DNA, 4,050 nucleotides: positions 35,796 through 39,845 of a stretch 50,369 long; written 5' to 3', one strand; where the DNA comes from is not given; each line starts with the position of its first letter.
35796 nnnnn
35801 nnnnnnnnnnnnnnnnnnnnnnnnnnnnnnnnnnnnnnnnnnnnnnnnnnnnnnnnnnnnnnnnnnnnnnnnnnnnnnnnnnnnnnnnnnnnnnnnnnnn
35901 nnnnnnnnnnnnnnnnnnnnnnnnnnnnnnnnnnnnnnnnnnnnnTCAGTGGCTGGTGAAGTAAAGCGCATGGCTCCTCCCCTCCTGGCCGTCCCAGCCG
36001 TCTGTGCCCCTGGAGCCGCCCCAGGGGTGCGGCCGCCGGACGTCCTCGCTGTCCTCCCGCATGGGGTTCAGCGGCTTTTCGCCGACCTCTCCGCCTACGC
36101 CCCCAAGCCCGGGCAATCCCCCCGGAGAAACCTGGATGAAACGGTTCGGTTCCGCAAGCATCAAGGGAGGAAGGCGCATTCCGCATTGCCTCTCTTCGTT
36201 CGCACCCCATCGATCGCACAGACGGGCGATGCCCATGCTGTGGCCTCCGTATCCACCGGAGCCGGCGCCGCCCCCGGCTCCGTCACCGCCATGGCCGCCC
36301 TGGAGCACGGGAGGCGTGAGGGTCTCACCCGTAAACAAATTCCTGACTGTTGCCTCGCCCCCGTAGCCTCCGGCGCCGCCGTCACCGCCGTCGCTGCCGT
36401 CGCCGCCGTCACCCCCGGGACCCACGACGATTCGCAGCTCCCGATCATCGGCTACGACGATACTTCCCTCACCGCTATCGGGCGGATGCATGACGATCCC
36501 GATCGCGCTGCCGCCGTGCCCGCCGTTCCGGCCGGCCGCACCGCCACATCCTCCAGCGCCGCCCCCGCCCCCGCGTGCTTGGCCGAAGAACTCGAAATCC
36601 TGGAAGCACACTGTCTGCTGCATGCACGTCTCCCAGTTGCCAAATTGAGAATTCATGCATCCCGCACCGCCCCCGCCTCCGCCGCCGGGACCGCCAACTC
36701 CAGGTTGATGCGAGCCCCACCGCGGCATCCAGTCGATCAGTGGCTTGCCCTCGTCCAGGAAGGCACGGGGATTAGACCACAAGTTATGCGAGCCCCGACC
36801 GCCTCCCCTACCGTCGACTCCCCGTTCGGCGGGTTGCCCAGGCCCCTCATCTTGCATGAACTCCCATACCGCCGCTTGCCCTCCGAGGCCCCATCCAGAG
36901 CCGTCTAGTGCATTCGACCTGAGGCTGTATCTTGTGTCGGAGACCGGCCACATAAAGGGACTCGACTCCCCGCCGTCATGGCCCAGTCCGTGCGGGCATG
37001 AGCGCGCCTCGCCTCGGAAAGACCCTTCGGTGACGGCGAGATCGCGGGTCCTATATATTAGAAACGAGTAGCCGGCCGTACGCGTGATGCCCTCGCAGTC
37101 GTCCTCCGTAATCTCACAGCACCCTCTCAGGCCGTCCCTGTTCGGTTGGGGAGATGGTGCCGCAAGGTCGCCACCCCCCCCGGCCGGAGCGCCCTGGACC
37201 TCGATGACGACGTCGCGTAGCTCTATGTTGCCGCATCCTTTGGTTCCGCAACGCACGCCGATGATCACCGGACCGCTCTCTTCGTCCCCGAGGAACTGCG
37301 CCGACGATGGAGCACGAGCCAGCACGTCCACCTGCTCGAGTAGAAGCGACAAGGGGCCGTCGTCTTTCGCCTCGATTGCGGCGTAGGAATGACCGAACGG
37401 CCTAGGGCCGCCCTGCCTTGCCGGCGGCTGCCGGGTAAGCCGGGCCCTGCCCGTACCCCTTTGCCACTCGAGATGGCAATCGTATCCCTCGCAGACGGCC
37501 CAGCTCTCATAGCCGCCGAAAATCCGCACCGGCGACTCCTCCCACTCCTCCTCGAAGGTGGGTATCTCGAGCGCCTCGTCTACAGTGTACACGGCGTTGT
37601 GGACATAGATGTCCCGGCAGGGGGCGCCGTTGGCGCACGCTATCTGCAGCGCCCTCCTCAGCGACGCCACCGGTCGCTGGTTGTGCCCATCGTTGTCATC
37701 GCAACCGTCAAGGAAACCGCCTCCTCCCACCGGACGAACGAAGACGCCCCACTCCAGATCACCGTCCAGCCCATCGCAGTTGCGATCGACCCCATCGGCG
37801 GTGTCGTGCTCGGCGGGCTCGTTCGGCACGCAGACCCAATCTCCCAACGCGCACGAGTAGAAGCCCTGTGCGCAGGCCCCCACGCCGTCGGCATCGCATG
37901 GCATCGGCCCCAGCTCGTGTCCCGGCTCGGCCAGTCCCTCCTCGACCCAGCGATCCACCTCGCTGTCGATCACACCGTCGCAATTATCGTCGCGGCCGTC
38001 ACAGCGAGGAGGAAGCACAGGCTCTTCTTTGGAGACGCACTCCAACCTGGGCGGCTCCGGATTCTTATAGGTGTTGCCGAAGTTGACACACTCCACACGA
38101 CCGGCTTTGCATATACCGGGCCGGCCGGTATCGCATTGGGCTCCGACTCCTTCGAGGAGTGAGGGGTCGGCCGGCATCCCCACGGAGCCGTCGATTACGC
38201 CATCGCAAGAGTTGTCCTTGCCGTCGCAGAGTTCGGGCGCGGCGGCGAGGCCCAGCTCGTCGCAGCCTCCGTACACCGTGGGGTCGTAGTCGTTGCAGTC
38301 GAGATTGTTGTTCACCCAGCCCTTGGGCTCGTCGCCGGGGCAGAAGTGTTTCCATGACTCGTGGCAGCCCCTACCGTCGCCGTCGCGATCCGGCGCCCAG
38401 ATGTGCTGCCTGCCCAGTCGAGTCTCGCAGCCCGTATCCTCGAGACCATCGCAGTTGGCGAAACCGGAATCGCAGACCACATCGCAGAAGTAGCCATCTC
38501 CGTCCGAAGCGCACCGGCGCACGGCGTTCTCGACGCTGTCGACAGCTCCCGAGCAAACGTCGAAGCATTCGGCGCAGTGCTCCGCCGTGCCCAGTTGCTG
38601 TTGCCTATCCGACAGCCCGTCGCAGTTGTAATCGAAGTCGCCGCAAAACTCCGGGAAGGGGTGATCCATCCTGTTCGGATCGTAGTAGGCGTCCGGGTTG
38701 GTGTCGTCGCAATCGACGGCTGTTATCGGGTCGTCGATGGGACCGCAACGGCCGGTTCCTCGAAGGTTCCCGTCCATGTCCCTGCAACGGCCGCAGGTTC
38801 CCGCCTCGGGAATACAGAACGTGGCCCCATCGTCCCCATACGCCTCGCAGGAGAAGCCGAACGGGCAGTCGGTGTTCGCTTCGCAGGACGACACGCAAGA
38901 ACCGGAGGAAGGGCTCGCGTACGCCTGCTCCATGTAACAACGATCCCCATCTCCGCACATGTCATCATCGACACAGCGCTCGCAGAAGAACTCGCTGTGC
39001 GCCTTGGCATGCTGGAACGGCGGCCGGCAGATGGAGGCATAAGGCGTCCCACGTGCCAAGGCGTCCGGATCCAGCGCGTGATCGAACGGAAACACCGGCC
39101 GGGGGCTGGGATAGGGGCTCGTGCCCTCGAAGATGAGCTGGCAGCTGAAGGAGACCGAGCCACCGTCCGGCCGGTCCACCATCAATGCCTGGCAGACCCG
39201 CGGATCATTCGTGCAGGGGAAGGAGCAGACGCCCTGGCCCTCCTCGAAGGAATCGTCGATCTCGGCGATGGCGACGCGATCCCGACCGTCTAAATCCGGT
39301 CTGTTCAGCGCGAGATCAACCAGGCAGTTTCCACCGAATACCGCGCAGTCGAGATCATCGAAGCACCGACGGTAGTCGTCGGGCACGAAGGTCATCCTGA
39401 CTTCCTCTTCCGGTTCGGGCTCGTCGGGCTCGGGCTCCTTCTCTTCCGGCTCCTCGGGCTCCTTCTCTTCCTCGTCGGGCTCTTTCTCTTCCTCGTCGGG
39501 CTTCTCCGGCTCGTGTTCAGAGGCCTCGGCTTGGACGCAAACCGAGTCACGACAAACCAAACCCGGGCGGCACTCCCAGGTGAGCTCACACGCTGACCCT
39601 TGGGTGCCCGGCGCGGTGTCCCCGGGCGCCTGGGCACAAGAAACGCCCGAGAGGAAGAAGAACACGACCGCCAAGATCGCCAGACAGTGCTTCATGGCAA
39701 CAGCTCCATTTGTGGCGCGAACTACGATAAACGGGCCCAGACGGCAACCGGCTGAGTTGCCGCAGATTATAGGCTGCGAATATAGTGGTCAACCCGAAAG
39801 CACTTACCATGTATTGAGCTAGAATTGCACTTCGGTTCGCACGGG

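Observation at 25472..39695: Tightly overlapping four-gene minus-strand operon: MopE/beta-helix/Gly-rich exoprotein, two giant paralogous coiled-coil secreted proteins, and an OmpA-barrel protein. Candidate undescribed cell-envelope system.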

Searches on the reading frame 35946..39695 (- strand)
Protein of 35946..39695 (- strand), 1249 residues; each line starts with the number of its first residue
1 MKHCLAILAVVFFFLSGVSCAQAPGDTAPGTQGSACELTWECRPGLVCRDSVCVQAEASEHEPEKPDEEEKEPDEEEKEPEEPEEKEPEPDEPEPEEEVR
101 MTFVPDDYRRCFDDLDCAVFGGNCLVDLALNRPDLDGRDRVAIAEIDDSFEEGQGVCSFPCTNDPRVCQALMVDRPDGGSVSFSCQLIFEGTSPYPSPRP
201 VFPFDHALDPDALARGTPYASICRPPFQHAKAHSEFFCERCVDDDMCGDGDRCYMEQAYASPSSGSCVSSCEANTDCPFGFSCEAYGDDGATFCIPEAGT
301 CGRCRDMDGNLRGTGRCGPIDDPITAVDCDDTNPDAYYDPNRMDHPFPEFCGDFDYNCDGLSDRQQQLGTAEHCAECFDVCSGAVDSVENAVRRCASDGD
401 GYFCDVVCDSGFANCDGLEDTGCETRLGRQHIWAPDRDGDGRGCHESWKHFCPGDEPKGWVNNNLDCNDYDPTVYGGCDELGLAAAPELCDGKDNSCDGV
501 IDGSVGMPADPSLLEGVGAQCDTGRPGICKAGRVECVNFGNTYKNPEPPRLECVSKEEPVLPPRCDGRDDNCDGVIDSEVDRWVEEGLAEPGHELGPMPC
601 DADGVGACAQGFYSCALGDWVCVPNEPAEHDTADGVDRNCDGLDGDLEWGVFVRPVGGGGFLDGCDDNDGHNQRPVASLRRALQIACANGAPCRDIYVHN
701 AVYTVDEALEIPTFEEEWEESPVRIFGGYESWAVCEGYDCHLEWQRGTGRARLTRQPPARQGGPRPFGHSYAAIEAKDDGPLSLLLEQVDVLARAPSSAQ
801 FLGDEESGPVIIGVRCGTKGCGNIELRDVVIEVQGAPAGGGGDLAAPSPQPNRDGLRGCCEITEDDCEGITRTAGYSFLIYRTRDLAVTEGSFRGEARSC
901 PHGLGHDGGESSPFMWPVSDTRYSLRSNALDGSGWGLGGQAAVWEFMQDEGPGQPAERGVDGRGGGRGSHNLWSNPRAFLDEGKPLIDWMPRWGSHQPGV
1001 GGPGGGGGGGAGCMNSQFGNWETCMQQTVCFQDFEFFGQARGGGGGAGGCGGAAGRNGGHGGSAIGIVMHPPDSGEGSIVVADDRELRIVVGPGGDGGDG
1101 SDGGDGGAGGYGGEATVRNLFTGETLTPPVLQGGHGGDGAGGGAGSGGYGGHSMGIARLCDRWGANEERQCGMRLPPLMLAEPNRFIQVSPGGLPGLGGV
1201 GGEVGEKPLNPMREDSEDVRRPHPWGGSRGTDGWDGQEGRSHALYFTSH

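Call 4: search_protein_families(library=pfam, proteins=[window:35946-39695:-], max_evalue=0.01)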
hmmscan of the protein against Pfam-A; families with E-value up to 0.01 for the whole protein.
window:35946-39695:- (1249 aa): 1 family
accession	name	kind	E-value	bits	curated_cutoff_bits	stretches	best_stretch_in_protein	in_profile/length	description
PF11617.13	Cu-binding_MopE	-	0.00022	21.8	27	2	466-502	1-29/30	Putative metal-binding motif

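Call 5: search_protein_families(library=ncbifam, proteins=[window:35946-39695:-], max_evalue=0.01)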
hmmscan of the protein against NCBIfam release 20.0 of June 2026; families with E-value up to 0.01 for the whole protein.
window:35946-39695:- (1249 aa): 0 families

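Call 24: search_solved_structures(query=window:35946-39695:-, max_evalue=1)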
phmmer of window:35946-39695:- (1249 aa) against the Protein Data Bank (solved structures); distinct sequences matched with E-value up to 1: 3.
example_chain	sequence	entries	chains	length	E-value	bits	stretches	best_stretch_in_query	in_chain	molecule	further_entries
8ubg_A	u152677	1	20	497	0.17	12.7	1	1087-1137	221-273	DpHF19,Green fluorescent protein (Fragment)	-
2l6f_A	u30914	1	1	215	0.36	11.6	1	1000-1064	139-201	Focal adhesion kinase 1, linker1, Paxillin, linker2, Paxillin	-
8xjn_R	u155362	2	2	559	0.49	11.1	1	977-1024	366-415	Fusion tag,Thromboxane A2 receptor,LgBiT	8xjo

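Call 57: search_protein_families(library=pfam, alignment_id=A7, max_evalue=0.01)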
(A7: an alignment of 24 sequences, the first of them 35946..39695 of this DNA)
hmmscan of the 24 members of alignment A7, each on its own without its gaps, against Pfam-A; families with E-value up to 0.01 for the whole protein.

A. member 1, window:35946-39695:- (1249 aa): 1 family
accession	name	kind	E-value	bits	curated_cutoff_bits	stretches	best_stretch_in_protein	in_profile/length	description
PF11617.13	Cu-binding_MopE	-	0.00022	21.8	27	2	466-502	1-29/30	Putative metal-binding motif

B. families by the number of members that match (of 24 scanned): 11 families
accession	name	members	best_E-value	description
PF11617.13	Cu-binding_MopE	21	1.8e-36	Putative metal-binding motif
PF07602.17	DUF1565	2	0.0004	Protein of unknown function (DUF1565)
PF24681.1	Kelch_KLHDC2_KLHL20_DRC7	1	1.7e-42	KLHDC2/KLHL20/DRC7 Kelch-repeats domain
PF24981.1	Beta-prop_ATRN-LZTR1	1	6.5e-26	Attractin/LZTR1 beta-propeller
PF13418.12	Kelch_4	1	1e-22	Galactose oxidase, central domain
PF13415.12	Kelch_3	1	3.4e-18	Galactose oxidase, central domain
PF13964.12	Kelch_6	1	4.3e-14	Kelch motif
PF13854.13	Kelch_HCF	1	1.2e-12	Host cell factor, Kelch-repeats domain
PF01344.31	Kelch_1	1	8.2e-09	Kelch motif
PF07646.21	Kelch_2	1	1.6e-08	Kelch motif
PF23416.1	DUF7107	1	3.1e-08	Domain of unknown function (DUF7107)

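Call 104: search_solved_structures(query=A7, max_evalue=1)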
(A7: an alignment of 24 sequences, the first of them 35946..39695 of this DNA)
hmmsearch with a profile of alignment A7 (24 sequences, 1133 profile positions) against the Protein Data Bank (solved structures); distinct sequences matched with E-value up to 1: 3.
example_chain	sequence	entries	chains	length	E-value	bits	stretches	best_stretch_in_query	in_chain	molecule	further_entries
2l6f_A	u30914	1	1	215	0.031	16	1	917-981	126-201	Focal adhesion kinase 1, linker1, Paxillin, linker2, Paxillin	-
2vov_A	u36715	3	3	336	0.13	14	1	479-516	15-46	SURFACE-ASSOCIATED PROTEIN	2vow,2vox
5mj3_C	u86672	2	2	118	0.58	11.9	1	1040-1105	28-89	ALPHABODY MA12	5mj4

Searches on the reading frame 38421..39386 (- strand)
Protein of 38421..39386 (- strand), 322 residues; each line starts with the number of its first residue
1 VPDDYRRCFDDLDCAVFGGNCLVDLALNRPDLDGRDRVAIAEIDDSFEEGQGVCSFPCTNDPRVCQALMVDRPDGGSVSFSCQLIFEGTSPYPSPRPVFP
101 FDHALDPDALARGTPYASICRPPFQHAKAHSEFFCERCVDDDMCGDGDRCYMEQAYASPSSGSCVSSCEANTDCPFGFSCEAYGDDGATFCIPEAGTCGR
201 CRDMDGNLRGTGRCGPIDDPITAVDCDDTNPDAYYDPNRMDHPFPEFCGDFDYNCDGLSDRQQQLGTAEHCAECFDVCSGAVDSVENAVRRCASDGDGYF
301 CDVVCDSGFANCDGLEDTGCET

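Call 110: find_homologous_proteins(query=A9, max_evalue=0.00001)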
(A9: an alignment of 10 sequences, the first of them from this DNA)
Query A9 (10 sequences) (322 aa, profile of the alignment): 2 proteins with E <= 0.00001 among 2766 candidates.
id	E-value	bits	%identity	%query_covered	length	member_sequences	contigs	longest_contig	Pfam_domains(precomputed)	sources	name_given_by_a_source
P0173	1.2e-122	428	42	99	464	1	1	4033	-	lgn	-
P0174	2.0e-53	200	54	52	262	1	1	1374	-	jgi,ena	-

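Call 111: find_encoding_contigs(protein=P0173, flank=5000, max_places=2)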
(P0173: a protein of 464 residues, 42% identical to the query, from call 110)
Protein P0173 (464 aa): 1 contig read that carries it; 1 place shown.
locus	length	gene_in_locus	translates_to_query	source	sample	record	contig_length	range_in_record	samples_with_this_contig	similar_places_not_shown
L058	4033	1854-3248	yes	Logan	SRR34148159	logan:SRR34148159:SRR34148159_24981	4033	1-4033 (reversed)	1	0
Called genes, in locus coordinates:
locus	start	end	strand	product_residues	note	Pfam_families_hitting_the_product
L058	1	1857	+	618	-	?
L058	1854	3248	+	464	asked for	-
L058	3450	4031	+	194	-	?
